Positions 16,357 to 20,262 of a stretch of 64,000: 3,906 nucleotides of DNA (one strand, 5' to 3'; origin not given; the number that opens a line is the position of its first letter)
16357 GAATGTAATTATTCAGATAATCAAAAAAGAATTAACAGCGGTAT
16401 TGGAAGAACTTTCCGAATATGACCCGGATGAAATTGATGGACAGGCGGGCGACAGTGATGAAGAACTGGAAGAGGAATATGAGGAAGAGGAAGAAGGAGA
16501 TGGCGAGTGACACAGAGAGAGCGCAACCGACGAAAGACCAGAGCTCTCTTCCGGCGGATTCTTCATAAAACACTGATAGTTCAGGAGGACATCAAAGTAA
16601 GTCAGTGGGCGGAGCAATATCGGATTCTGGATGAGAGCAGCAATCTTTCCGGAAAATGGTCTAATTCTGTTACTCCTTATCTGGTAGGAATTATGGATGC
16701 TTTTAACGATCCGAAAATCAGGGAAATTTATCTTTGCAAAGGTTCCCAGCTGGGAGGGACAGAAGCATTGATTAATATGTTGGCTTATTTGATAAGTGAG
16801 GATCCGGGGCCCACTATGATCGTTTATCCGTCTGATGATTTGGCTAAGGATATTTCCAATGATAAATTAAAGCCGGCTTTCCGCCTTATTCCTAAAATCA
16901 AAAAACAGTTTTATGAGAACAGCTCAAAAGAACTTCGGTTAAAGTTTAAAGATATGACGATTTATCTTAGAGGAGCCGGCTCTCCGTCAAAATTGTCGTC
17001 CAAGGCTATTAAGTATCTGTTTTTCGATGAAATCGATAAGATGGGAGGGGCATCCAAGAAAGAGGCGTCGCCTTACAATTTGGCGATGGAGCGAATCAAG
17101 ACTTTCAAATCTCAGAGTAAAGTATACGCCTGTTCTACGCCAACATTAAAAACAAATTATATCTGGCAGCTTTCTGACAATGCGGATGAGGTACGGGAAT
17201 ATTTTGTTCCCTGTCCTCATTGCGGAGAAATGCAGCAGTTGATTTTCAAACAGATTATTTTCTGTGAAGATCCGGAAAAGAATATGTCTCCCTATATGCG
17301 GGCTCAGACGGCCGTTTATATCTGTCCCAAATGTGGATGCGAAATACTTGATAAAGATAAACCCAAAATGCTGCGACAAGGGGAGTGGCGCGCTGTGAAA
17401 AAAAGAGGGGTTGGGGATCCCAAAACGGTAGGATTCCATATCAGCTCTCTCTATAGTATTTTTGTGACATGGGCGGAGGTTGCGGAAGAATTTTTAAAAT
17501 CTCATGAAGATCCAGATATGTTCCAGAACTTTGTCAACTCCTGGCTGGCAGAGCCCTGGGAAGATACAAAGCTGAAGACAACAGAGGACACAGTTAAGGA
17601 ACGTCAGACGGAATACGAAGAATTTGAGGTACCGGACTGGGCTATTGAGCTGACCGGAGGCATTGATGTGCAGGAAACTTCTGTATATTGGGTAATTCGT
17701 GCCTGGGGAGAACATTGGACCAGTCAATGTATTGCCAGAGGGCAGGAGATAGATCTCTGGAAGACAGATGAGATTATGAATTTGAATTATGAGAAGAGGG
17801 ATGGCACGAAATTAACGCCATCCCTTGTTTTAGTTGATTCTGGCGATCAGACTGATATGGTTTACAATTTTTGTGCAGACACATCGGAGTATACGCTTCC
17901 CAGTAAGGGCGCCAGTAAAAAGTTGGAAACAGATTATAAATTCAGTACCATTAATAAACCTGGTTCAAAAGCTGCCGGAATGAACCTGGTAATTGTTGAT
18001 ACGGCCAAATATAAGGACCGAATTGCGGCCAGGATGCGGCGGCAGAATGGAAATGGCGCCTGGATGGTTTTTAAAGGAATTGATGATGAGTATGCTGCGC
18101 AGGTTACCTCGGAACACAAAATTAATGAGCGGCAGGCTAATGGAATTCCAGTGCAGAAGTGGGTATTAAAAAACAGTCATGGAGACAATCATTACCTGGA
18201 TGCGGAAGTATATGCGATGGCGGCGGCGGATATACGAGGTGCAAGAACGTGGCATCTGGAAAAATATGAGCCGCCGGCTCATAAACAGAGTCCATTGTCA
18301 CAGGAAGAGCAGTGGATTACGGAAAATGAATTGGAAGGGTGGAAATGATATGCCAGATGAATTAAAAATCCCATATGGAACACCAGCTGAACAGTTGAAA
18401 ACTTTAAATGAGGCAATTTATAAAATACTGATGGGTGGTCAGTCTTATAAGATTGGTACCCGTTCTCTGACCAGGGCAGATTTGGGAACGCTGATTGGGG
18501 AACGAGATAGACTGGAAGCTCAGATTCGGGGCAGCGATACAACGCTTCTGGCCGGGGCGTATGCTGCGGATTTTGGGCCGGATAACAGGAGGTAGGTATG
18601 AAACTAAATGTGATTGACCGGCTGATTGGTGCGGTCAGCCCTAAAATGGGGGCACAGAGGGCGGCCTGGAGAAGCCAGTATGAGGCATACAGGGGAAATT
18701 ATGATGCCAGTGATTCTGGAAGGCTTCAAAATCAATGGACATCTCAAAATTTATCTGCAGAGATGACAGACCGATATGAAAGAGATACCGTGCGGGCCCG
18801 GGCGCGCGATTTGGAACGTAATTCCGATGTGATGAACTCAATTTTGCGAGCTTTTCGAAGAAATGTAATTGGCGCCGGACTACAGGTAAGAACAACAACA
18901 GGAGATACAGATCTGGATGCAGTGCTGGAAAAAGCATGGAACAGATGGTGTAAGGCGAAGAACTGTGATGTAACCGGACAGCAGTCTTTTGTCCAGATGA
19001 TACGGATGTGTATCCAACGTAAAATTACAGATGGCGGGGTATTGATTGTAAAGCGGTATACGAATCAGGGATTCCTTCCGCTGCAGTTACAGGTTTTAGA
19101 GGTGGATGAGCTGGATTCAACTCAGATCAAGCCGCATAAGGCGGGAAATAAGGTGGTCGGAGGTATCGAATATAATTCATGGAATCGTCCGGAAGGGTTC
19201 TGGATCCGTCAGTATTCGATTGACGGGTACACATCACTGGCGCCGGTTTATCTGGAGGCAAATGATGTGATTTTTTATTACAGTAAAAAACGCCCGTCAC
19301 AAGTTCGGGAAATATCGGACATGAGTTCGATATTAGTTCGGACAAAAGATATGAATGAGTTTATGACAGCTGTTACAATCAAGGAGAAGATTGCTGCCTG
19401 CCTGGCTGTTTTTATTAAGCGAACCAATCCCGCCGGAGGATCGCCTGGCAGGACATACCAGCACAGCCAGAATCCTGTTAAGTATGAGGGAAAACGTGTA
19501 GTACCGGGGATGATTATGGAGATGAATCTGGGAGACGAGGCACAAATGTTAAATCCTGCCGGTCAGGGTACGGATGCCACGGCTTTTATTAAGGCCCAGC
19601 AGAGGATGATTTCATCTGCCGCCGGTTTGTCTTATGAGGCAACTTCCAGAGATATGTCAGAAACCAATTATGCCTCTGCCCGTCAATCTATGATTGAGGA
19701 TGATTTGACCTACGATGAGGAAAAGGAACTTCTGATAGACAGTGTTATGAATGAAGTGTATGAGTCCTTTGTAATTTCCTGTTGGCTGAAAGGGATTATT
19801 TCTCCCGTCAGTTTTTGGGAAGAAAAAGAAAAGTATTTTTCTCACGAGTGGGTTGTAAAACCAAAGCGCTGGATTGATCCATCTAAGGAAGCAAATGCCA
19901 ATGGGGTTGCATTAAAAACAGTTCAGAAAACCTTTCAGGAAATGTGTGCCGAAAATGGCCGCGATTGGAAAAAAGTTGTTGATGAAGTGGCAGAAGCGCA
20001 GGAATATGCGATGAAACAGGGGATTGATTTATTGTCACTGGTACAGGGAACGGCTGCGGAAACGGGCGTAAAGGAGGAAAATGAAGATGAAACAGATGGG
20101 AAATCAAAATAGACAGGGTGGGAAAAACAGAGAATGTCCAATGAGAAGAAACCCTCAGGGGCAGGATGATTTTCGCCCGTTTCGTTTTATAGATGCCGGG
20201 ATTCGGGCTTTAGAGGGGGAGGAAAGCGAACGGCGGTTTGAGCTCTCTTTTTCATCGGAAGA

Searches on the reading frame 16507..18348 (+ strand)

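Call 38: search_protein_families(library=pfam, proteins=[window:16507-18348:+], max_evalue=0.001)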
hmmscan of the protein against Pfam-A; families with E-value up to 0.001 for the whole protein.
window:16507-18348:+ (613 aa): 2 families
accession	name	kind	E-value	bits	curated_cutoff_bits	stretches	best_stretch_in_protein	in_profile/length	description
PF05876.18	GpA_ATPase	-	2.9e-72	243.7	25.6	1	45-294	1-247/247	Phage terminase large subunit gpA, ATPase domain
PF20454.4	GpA_nuclease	-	1.3e-67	228.5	22.5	1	307-580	1-290/294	Terminase large subunit gpA, endonuclease domain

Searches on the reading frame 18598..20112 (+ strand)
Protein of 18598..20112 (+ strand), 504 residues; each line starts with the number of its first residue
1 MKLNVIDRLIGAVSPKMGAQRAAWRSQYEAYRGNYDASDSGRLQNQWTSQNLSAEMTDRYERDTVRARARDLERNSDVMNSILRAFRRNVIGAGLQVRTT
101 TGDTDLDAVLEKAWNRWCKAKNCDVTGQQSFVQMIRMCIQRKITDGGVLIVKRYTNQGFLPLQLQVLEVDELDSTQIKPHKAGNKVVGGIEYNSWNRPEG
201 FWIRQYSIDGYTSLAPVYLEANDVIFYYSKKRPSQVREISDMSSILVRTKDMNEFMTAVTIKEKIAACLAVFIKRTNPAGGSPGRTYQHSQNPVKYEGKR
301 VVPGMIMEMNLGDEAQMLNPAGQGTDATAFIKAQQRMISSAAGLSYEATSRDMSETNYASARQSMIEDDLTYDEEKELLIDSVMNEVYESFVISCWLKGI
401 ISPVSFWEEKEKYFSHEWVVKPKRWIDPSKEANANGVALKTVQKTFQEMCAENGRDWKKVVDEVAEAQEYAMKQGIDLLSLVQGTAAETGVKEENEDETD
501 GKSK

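Call 38: search_protein_families(library=pfam, proteins=[window:18598-20112:+], max_evalue=0.001)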
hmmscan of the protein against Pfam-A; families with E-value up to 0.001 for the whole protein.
window:18598-20112:+ (504 aa): 1 family
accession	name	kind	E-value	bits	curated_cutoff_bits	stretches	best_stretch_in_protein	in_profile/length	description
PF05136.18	Phage_portal_2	-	1.7e-89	300.9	32.9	1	41-374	2-352/354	Phage portal protein, lambda family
